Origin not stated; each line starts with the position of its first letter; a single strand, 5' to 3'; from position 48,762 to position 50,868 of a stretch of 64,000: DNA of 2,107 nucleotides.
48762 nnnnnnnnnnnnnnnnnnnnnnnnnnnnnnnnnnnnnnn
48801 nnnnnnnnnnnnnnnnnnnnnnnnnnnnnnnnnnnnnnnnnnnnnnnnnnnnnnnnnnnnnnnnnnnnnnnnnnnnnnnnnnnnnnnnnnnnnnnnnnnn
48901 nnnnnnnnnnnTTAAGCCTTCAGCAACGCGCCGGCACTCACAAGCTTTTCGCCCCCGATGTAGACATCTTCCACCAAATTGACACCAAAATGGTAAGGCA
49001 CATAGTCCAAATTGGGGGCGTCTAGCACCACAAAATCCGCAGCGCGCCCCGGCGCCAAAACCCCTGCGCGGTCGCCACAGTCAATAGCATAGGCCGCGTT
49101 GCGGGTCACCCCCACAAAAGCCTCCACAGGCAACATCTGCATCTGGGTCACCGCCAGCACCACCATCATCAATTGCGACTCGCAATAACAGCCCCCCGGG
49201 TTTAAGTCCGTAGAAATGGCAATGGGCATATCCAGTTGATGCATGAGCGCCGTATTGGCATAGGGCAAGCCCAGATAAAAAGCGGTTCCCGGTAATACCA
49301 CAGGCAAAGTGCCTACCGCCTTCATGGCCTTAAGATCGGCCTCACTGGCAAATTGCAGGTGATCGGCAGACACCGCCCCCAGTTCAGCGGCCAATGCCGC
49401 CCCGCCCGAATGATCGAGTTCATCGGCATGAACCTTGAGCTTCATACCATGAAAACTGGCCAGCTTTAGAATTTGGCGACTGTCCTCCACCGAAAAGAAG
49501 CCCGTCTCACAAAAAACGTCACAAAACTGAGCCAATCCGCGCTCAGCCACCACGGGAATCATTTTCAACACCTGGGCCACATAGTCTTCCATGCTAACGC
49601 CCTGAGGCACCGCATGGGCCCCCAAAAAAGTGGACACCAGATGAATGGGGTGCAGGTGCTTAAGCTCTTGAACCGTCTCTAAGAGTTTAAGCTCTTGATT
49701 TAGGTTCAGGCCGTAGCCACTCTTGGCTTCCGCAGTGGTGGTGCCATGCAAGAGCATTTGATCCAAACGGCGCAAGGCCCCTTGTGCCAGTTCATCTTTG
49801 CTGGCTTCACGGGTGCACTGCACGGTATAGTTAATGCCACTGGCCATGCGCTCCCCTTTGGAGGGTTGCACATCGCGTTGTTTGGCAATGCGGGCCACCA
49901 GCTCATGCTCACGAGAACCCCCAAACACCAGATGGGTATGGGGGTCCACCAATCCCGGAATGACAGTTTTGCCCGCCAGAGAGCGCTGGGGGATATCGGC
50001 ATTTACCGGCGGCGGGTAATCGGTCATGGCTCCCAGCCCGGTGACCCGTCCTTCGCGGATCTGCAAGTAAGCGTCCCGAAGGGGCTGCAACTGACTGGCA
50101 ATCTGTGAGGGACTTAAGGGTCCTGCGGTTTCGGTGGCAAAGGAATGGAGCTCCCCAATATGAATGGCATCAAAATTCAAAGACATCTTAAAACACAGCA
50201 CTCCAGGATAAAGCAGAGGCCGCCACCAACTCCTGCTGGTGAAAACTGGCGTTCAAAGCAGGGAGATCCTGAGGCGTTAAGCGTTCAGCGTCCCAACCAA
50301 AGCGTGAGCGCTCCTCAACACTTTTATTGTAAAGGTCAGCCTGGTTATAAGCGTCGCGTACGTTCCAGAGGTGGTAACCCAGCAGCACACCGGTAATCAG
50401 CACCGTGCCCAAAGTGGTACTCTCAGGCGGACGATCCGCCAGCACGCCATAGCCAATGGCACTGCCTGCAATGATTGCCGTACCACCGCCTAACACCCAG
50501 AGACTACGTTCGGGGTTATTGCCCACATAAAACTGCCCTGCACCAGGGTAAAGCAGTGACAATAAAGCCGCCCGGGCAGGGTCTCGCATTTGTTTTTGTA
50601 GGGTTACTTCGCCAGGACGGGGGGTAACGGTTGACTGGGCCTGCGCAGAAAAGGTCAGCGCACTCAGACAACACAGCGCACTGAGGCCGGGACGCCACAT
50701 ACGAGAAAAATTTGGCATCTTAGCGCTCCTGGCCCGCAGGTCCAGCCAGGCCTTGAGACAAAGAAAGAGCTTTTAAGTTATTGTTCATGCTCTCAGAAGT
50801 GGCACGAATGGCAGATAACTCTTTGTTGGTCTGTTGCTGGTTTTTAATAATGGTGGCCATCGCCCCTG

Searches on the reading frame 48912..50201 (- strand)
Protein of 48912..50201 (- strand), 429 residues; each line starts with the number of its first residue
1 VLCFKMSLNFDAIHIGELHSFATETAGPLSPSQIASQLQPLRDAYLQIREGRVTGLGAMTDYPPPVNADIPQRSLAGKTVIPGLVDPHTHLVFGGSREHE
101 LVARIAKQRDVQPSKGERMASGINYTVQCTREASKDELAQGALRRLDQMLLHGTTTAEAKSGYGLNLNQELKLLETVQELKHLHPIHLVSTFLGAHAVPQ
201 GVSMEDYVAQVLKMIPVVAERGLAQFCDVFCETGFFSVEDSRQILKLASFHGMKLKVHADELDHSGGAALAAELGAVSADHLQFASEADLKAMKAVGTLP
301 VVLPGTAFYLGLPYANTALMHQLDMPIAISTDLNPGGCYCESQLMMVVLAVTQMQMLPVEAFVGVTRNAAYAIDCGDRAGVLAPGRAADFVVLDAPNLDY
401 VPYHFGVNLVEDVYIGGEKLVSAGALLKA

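Call 22: search_protein_families(library=pfam, proteins=[window:48912-50201:-])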
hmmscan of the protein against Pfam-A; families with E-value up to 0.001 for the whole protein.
window:48912-50201:- (429 aa): 2 families
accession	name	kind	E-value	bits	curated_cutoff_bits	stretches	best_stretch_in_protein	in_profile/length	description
PF07969.17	Amidohydro_3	-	1.8e-18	67.7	29.7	2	132-418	151-469/472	Amidohydrolase family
PF01979.26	Amidohydro_1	-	1.2e-15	58.1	25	1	79-417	1-342/345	Amidohydrolase family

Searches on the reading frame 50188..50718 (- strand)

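Call 22: search_protein_families(library=pfam, proteins=[window:50188-50718:-])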
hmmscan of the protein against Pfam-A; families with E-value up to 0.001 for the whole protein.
window:50188-50718:- (176 aa): 1 family
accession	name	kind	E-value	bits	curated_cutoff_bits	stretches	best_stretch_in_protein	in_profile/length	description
PF18935.5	DUF5683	-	0.00057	20.4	26.7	0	44-66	2-24/151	Family of unknown function (DUF5683)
